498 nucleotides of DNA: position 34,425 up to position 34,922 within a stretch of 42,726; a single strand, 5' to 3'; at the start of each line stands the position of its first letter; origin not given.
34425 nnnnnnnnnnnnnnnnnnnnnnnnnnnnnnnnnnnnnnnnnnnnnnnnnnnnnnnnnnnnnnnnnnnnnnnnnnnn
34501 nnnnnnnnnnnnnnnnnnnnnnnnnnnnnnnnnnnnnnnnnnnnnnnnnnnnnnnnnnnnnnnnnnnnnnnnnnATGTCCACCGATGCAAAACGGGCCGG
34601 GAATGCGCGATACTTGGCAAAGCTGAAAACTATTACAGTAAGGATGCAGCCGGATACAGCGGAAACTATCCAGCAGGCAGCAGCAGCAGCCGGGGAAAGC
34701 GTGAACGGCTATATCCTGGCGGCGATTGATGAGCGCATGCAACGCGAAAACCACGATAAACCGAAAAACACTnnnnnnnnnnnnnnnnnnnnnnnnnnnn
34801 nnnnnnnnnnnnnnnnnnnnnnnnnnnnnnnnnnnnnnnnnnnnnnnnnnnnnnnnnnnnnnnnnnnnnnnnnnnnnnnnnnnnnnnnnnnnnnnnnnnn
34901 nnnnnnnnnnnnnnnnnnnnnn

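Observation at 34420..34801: Five copies of the palindrome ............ over three promoters beside an RHH gene: a second (immI-like) immunity node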

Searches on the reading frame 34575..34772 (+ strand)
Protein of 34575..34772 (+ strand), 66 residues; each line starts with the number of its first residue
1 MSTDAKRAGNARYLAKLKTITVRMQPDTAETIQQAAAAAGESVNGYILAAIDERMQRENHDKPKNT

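Call 9: search_protein_families(library=pfam, max_evalue=0.1, proteins=[window:34575-34772:+])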
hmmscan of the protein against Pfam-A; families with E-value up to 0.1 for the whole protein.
window:34575-34772:+ (66 aa): 7 families
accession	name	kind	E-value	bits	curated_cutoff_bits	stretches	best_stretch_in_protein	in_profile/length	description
PF08681.18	TacA1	-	2e-06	28.1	21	1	20-54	2-36/80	Antitoxin TacA 1-like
PF21983.2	NikA-like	-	8.3e-06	26.3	27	1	17-51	4-38/72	Mobilization protein NikA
PF05534.18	HicB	-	0.00098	19.4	21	1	18-51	18-51/51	HicB family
PF07704.17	PSK_trans_fac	-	0.0091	17.3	28.3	1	26-61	8-43/82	Rv0623-like transcription factor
PF01402.27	RHH_1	-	0.024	15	20.5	1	20-44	2-26/39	Ribbon-helix-helix protein, copG family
PF03869.20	Arc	-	0.071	13.4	20.4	1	22-58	9-45/50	Arc-like DNA binding domain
PF22255.2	Gp44-like_2nd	-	0.073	13.5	27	1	11-49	25-63/84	Baseplate hub protein gp44-like, second domain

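Call 10: search_protein_families(library=phrogs, max_evalue=0.01, proteins=[window:34575-34772:+])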
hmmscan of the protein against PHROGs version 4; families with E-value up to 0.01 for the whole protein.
window:34575-34772:+ (66 aa): 6 families
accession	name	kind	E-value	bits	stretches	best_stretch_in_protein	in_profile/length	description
phrog_13890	-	unknown function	2.4e-11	44.5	1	1-60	1-60/73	-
phrog_582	-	transcription regulation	0.00058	21.1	1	17-61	57-101/105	Arc-like repressor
phrog_10531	-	unknown function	0.0015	20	1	16-56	5-45/89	-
phrog_36180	-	unknown function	0.004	18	1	17-56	129-168/186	-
phrog_9151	-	moron, auxiliary metabolic gene and host takeover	0.0068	17.7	1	19-58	73-112/119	HicB-like antitoxin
phrog_228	-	transcription regulation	0.0074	17.1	1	16-64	9-57/251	Arc-like repressor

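Call 12: find_related_loci(query=window:34575-34772:+, collection=viral_contigs, flank=3000)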
Query window:34575-34772:+ (66 aa) in viral_contigs; peptide patterns used: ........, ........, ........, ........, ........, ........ (x = any residue, [..] = any of these).
172 stretches matched a pattern; 47 encode a relative of the query (tblastn E <= 1e-3); 47 distinct loci.
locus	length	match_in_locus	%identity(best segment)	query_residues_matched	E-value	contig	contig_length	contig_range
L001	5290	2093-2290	100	1-66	3e-41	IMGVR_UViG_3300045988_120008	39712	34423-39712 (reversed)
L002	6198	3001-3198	100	1-66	3e-41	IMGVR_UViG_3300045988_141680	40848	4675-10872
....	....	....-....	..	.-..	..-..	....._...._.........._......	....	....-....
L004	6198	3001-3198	95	1-66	1e-39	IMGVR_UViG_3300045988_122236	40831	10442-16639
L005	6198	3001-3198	94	1-66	4e-39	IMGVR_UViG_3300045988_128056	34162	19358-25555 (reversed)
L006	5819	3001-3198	94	1-66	4e-39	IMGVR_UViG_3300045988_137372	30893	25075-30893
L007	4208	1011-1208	92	1-66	2e-38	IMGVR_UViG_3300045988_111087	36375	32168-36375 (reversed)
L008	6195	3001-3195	94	1-65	1e-38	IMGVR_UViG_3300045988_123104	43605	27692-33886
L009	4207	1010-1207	92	1-66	2e-38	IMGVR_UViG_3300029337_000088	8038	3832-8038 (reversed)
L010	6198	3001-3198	92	1-66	2e-38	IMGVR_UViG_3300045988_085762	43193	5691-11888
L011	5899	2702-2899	92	1-66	2e-38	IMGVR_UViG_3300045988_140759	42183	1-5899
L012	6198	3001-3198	92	1-66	2e-38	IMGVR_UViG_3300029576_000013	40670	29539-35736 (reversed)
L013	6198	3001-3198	92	1-66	2e-38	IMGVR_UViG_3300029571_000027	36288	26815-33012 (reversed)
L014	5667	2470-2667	92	1-66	3e-38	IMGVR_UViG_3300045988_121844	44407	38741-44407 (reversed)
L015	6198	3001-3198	92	1-66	2e-38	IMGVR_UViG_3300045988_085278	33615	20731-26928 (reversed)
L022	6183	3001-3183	72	1-64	8e-24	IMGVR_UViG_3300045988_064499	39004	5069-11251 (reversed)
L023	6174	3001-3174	74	1-58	2e-23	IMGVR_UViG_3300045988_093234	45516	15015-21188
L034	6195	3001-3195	57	1-65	8e-19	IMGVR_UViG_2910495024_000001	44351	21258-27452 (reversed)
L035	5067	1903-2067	65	1-55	4e-15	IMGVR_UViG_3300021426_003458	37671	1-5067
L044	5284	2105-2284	52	1-55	5e-12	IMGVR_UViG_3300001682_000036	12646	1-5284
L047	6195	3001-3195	45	1-65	1e-6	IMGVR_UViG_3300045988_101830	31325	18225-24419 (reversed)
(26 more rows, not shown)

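Call 27: search_protein_families(library=pfam, max_evalue=0.01, proteins=[L023:1839-2438:-, L035:701-1681:-, L035:250-660:-, L044:1065-1565:-, L047:1171-1641:-, L034:1501-1806:-])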
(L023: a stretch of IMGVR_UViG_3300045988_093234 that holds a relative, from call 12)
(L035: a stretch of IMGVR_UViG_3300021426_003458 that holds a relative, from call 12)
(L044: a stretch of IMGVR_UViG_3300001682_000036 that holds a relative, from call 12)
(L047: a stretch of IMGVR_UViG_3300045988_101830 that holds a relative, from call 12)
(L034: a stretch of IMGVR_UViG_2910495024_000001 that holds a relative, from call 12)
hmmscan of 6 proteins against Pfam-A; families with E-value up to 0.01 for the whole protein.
L023:1839-2438:- (199 aa): 0 families

L035:701-1681:- (326 aa): 2 families
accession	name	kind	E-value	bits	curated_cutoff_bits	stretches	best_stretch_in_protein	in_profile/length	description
PF18818.7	MPTase-PolyVal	-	9.8e-31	106.9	27.5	1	197-311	17-125/126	Zincin-like metallopeptidase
PF08401.16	ArdcN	-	1.7e-23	83.5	22.6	1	5-134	2-123/123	N-terminal domain of anti-restriction factor ArdC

L035:250-660:- (136 aa): 0 families

L044:1065-1565:- (166 aa): 1 family
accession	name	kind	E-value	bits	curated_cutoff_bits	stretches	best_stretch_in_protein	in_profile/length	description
PF00226.36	DnaJ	-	0.00012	22.5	27.8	1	11-54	14-57/63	DnaJ domain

L047:1171-1641:- (156 aa): 0 families

L034:1501-1806:- (101 aa): 0 families

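Call 28: search_solved_structures(query=window:34575-34772:+, max_evalue=10, show_alignments=3)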
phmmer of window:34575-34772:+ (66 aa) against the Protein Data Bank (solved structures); distinct sequences matched with E-value up to 10: 6.
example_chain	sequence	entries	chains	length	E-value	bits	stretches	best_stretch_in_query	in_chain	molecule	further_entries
1y9b_A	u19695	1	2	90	0.022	18.7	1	17-55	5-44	conserved hypothetical protein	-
5zgn_A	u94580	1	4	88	0.58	14.2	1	16-56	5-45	KacA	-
7bn9_A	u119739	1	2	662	0.74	13.9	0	21-62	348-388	Penicillin-binding protein 3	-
1b28_A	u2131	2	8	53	1.7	12.8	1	14-59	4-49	PROTEIN (REGULATORY PROTEIN ARC) | ARC REPRESSOR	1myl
6m7c_A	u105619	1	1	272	2.8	12.1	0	26-50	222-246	Pilus assembly protein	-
7bvx_A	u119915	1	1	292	4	11.6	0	26-50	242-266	Pilus assembly protein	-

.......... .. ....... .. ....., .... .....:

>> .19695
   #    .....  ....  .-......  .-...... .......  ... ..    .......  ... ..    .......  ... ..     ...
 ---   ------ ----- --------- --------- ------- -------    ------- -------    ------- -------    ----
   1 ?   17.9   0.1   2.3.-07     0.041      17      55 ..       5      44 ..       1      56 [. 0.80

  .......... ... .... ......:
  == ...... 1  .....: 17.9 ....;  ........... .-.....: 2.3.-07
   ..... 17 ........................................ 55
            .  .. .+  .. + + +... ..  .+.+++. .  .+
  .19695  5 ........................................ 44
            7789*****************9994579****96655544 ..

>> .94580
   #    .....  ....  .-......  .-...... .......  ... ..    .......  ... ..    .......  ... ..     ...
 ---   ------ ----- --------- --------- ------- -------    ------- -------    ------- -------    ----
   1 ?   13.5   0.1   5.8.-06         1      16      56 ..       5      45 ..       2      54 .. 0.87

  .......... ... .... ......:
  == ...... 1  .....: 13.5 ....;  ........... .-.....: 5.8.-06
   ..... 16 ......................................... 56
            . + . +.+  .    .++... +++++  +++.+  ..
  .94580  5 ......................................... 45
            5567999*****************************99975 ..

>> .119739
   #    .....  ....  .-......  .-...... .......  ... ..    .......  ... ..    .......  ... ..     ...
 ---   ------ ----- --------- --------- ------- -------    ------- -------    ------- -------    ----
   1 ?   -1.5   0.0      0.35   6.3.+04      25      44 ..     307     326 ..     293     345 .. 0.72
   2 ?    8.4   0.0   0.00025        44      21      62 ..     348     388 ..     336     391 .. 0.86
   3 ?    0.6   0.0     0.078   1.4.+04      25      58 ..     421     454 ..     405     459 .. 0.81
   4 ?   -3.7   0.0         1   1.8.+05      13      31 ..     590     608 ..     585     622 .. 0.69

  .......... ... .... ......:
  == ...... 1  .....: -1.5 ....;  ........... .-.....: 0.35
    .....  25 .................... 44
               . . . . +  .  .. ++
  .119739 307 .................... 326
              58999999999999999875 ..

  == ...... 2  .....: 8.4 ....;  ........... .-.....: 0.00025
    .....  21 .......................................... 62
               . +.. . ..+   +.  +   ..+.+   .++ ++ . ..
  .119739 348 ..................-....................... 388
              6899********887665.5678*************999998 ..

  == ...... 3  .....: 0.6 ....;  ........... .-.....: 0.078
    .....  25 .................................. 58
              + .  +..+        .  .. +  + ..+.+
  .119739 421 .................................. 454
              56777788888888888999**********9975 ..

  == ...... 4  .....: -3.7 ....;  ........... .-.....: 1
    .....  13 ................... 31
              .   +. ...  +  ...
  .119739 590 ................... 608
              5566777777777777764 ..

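Call 36: find_related_loci(query=window:34575-34772:+, collection=genome_contigs, flank=4000)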
Query window:34575-34772:+ (66 aa) in genome_contigs; peptide patterns used: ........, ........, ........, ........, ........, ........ (x = any residue, [..] = any of these).
600 stretches matched a pattern (row limit reached: there are more); 3 encode a relative of the query (tblastn E <= 1e-3); 3 distinct loci.
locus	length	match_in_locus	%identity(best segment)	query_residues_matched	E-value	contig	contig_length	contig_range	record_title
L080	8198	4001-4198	94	1-66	3e-40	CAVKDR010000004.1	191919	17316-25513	Bulleidia sp. isolate G02635-L1_cleanbin_000001 genome assembly, contig: Spades_G02635-L1_contig_2, whole genome shotgun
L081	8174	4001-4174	72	1-58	2e-25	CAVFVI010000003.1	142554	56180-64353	Acutalibacteraceae bacterium isolate G02651-L1_cleanbin_000023 genome assembly, contig: Spades_G02651-L1_contig_36, whol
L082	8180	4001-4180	63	1-60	5e-22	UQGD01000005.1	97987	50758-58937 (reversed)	uncultured Faecalibacterium sp. isolate UMGS253 genome assembly, contig: NODE_56_length_97987_cov_10.694676, whole genom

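Call 40: search_protein_families(library=ncbifam, max_evalue=0.05, proteins=[window:34575-34772:+])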
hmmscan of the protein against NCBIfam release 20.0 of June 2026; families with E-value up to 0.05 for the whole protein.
window:34575-34772:+ (66 aa): 3 families
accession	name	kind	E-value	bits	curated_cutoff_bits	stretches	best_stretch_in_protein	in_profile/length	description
NF041264.1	MobA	equivalog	2e-05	24.9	80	1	18-56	5-44/91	plasmid mobilization protein MobA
NF041551.1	YlcI_YnfO_N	subfamily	0.00075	19.5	30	1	18-53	3-37/42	YlcI/YnfO family protein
NF010451.0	PRK13877.1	equivalog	0.0085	16.4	134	1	17-49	13-45/124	conjugal transfer transcriptional regulator TraJ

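Call 41: search_protein_families(library=padloc, max_evalue=0.01, proteins=[window:34575-34772:+, L022:2529-2795:-, L022:2197-2526:-, L022:1735-2115:-, L023:1839-2438:-])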
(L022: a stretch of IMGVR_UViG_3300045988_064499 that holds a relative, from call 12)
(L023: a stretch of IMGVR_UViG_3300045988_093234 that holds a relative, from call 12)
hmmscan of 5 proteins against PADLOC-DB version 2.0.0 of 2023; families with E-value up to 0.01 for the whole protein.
window:34575-34772:+ (66 aa): 0 families

L022:2529-2795:- (88 aa): 0 families

L022:2197-2526:- (109 aa): 0 families

L022:1735-2115:- (126 aa): 0 families

L023:1839-2438:- (199 aa): 0 families

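Call 42: find_homologous_proteins(query=window:34575-34772:+, max_evalue=0.001)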
Query window:34575-34772:+ (66 aa): 108 proteins with E <= 0.001 among 110 candidates.
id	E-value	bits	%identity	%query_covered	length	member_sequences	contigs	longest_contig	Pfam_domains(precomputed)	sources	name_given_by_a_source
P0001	7.7e-34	131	98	100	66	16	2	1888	PF21983.3,PF08681.19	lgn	-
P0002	1.1e-33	130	98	100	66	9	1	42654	PF21983.3,PF08681.19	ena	-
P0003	9.1e-33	128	97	100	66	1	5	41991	PF21983.3,PF08681.19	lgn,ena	-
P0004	3.3e-32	126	94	100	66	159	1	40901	PF21983.3,PF08681.19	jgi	jgi:uncharacterized protein (DUF1778 family)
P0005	3.8e-32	126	98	97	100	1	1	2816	PF21983.3,PF08681.19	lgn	-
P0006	3.9e-32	126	94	100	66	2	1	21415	-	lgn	-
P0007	1.4e-31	124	94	98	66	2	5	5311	PF21983.3,PF08681.19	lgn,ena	-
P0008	7.0e-30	119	89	98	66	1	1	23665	PF21983.3,PF08681.19,PF10723.16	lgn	-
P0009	2.1e-29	117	89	98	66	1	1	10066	PF21983.3,PF08681.19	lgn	-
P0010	8.1e-29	115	88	100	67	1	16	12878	-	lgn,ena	-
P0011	2.1e-28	114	87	100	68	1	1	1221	-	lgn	-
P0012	2.8e-28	114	88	100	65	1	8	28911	-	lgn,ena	-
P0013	5.9e-26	106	75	100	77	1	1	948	-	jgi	-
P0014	2.4e-25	104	85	92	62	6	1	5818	PF21983.3,PF08681.19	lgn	-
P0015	1.2e-24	102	84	92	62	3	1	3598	PF08681.19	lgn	-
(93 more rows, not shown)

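Call 48: predict_structure(alignment_id=A3)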
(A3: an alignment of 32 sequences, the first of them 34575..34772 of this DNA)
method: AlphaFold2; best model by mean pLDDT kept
length: 66 residues; sequences in the alignment: 32
mean_pLDDT: 87.3   pTM: 0.59
mean pLDDT of the five models: 87.3, 87.0, 86.3, 82.9, 81.9
residues with pLDDT >= 90: 36; 70-90: 21; 50-70: 8; < 50: 1
segments of 3 or more residues with pLDDT < 50: none
pLDDT, mean of each block of 10 residues (from residue 1): 82 88 95 97 95 87 56
secondary structure, 60 per line:
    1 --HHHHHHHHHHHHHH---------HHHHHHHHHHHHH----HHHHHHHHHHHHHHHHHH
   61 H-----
elements in order: H3-16 H26-38 H43-61

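Call 51: fold_search(model_id=the predicted structure, library=pdb)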
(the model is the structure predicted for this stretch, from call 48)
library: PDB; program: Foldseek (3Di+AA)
matches with E <= 10: 147; with E <= 0.001: 0
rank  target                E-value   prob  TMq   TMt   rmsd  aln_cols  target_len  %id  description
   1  1bdv_B                3.5e-02  1.00  0.62  0.76   2.1        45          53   22  ARC FV10 COCRYSTAL (released 1999-01-06)
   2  1myl_A                7.8e-02  1.00  0.63  0.90   0.8        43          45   23  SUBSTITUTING HYDROPHOBIC RESIDUES FOR A BURIED SALT BRIDGE ENHANCES PROTEIN STABILITY BUT DOES NOT REDUCE CONFORMATION (released 1995-01-26)
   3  1myl_E                9.1e-02  1.00  0.59  0.92   0.7        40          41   22  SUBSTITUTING HYDROPHOBIC RESIDUES FOR A BURIED SALT BRIDGE ENHANCES PROTEIN STABILITY BUT DOES NOT REDUCE CONFORMATION (released 1995-01-26)
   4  1baz_A                9.1e-02  1.00  0.63  0.83   0.9        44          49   23  ARC REPRESSOR MUTANT PHE10VAL (released 1998-06-17)
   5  3qoq_A                9.1e-02  1.00  0.61  0.80   1.0        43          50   23  Crystal Structure of the Transcription Factor AmrZ in Complex with the 18 Base Pair amrZ1 Binding Site (released 2012-02-15)
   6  1bdv_C                9.9e-02  1.00  0.59  0.88   1.0        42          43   21  ARC FV10 COCRYSTAL (released 1999-01-06)
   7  6iya_C                9.9e-02  0.99  0.61  0.85   1.3        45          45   22  Structure of the DNA binding domain of antitoxin CopASO (released 2019-01-16)
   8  5zgn_A                1.1e-01  0.99  0.64  0.62   1.4        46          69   24  The crystal structure of KacTA-DNA complex (released 2019-04-03)
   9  1bdv_D                1.3e-01  0.99  0.63  0.82   2.1        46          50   22  ARC FV10 COCRYSTAL (released 1999-01-06)
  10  1par_A                1.3e-01  0.99  0.61  0.76   1.5        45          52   22  DNA RECOGNITION BY BETA-SHEETS IN THE ARC REPRESSOR-OPERATOR CRYSTAL STRUCTURE (released 1994-07-31)
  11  1myk_B                1.4e-01  0.99  0.62  0.88   0.9        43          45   21  CRYSTAL STRUCTURE, FOLDING, AND OPERATOR BINDING OF THE HYPERSTABLE ARC REPRESSOR MUTANT PL8 (released 1995-01-26)
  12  7ak7_E                1.6e-01  0.99  0.60  0.56   1.0        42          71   24  Structure of Salmonella TacT2 toxin bound to TacA2 antitoxin (released 2021-08-18)
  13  6iya_A                1.7e-01  0.97  0.61  0.80   1.4        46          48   22  Structure of the DNA binding domain of antitoxin CopASO (released 2019-01-16)
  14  2ba3_MODEL_1_A        1.9e-01  0.98  0.50  0.63   1.3        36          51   36  NMR Structure of NikA N-terminal Fragment (released 2006-10-03)
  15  1baz_B                2.0e-01  0.99  0.55  0.85   1.0        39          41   20  ARC REPRESSOR MUTANT PHE10VAL (released 1998-06-17)
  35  1b28_MODEL_1_A        7.2e-01  0.82  0.57  0.70   2.0        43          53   26  ARC REPRESSOR MYL MUTANT FROM SALMONELLA BACTERIOPHAGE P22 (released 1999-11-03)
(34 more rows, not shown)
